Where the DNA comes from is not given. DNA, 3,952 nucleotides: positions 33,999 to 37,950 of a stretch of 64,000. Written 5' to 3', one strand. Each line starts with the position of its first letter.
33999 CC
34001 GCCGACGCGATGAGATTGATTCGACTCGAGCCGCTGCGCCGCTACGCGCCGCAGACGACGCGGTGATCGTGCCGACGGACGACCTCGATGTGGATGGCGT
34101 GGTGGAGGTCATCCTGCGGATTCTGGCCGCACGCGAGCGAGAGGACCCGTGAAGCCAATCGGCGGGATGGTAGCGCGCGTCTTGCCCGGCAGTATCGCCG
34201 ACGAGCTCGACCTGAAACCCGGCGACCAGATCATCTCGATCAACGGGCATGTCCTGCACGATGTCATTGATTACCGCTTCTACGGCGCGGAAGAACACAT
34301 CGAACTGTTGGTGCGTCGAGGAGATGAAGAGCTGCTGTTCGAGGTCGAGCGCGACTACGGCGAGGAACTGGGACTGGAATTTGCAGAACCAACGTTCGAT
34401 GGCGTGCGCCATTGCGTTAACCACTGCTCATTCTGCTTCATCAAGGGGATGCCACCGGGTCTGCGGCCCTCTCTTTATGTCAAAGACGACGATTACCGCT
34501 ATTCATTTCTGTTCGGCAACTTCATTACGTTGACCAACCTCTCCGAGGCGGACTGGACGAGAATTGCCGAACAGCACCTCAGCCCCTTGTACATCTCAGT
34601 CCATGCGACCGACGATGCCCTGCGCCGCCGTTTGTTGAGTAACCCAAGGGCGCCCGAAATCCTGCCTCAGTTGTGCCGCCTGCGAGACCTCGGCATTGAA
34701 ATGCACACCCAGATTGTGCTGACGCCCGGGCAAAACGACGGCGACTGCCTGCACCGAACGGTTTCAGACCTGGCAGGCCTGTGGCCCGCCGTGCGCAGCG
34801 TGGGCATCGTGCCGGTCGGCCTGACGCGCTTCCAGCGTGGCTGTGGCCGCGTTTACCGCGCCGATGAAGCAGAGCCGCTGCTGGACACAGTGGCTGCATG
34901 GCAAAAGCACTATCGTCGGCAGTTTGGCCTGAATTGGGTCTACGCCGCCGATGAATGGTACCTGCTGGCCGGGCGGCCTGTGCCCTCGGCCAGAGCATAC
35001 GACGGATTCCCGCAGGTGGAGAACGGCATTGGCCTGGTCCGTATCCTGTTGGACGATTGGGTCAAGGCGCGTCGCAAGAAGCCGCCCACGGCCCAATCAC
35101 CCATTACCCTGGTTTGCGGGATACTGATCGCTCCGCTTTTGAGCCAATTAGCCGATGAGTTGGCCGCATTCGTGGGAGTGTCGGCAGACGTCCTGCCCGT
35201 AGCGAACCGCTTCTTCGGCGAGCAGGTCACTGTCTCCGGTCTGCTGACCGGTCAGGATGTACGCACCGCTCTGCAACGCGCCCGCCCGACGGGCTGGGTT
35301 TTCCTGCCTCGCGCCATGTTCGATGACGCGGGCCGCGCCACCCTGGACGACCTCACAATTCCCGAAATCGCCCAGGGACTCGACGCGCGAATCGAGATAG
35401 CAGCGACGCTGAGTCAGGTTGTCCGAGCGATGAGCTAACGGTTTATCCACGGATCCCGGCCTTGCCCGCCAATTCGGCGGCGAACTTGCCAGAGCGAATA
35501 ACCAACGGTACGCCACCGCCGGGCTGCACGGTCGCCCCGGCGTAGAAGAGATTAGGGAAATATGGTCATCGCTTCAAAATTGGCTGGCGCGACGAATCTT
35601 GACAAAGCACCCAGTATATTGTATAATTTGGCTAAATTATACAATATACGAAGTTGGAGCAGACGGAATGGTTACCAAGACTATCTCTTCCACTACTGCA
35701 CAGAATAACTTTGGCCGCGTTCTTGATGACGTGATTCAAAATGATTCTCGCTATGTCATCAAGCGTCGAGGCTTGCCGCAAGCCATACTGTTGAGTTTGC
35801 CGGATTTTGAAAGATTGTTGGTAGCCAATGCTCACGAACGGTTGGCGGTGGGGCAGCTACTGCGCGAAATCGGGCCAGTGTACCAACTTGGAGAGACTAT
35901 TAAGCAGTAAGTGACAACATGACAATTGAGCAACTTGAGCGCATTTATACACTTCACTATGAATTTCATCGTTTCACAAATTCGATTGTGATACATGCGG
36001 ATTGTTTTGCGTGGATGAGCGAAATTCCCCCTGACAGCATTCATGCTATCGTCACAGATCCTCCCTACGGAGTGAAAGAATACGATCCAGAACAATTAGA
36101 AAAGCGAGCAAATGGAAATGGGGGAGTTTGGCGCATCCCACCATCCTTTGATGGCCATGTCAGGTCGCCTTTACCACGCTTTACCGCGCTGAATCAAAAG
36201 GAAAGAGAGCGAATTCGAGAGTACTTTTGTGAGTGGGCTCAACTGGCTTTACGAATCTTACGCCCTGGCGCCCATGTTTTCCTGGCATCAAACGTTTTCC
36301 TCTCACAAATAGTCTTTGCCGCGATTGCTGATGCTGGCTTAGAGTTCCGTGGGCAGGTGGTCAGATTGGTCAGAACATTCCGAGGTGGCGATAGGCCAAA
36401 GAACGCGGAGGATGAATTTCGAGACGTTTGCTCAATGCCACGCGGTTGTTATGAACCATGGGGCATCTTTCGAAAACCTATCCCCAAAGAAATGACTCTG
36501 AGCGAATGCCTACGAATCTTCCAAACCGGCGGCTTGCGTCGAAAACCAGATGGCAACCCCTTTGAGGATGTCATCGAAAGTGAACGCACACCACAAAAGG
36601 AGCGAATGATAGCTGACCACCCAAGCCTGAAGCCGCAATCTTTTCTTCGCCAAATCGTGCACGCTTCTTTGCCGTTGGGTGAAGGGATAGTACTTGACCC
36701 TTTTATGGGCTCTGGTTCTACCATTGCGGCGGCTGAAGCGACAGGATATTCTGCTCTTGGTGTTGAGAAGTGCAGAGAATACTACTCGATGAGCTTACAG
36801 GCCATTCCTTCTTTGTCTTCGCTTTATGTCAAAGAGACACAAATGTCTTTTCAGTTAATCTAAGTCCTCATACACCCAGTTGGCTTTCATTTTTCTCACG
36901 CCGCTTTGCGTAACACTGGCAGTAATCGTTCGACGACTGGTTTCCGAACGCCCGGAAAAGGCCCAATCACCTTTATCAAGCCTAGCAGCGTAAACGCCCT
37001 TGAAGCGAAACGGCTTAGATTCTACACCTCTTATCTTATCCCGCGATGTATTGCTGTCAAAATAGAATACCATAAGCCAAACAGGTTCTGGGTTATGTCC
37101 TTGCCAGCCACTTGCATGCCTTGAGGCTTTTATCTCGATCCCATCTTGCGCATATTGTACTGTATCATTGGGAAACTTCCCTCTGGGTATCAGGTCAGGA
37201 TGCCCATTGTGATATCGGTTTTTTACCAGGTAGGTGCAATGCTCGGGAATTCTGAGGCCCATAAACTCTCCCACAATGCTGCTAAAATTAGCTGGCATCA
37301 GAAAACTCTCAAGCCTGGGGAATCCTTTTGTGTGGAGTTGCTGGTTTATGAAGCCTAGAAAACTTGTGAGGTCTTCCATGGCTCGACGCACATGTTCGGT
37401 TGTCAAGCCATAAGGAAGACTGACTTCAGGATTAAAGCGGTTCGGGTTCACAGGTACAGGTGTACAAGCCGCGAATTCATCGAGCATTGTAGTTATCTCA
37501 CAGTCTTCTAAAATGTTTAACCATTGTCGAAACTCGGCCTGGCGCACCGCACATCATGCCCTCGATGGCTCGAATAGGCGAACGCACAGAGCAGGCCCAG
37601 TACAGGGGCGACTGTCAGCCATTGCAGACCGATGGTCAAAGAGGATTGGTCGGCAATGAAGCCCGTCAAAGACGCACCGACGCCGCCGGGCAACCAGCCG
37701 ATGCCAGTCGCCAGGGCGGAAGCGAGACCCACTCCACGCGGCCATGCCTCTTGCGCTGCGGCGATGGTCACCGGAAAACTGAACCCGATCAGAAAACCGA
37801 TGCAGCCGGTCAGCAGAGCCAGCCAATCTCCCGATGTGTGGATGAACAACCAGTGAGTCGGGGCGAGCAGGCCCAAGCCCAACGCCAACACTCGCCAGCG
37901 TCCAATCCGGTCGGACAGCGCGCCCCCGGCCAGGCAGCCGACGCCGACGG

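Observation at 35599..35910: Phd/YefM-fold protein, not an XRE-type C-protein, heads the R-M operon behind a perfect 16-bp inverted repeat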

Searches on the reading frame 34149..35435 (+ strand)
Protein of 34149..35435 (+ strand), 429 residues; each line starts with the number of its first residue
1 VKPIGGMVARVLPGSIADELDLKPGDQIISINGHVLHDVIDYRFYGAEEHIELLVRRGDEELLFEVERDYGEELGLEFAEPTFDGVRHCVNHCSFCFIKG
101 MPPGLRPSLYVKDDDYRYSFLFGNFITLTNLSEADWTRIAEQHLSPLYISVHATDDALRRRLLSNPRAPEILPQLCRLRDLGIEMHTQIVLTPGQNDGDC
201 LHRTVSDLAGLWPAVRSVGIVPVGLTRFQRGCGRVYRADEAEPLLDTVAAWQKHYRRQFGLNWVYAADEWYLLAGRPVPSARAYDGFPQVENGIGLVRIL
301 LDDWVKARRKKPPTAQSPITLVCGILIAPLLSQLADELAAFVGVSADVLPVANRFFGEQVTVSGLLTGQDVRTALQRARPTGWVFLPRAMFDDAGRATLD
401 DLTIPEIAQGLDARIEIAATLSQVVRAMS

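Call 3: search_protein_families(library=pfam, proteins=[window:34149-35435:+], max_evalue=0.1)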
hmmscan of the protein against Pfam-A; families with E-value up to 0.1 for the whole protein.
window:34149-35435:+ (429 aa): 7 families
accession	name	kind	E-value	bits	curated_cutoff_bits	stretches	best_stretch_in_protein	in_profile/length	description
PF19238.5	Radical_SAM_2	-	5.7e-64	214.8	26.7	1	68-218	1-151/151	Radical SAM-like domain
PF04459.17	DUF512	-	4.8e-55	186.4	25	1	221-418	1-200/202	Protein of unknown function (DUF512)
PF17820.7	PDZ_6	-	2e-12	47.1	27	1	8-57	2-54/54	PDZ domain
PF00595.29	PDZ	-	3e-06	27.9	23.2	1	5-36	26-57/81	PDZ domain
PF04055.27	Radical_SAM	-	2e-05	25.3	29.5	1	133-199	91-158/166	Radical SAM superfamily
PF13180.12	PDZ_2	-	0.019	15.7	27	1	8-66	16-78/80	PDZ domain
PF00018.34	SH3_1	-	0.039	14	22.9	0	17-31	11-25/48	SH3 domain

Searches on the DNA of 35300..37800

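Call 69: search_rna_families(source=window, start=35300, end=37800, threshold=evalue, max_evalue=1)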
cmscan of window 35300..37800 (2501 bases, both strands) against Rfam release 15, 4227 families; matches with E-value up to 1: 0.
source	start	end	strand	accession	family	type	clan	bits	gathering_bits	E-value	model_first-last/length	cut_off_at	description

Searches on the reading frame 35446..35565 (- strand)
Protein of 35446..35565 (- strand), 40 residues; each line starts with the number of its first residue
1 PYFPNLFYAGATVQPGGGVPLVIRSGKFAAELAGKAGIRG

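Call 76: search_protein_families(library=pfam, proteins=[window:35446-35565:-], max_evalue=0.1)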
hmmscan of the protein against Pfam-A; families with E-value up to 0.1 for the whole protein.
seq(40 aa): 0 families
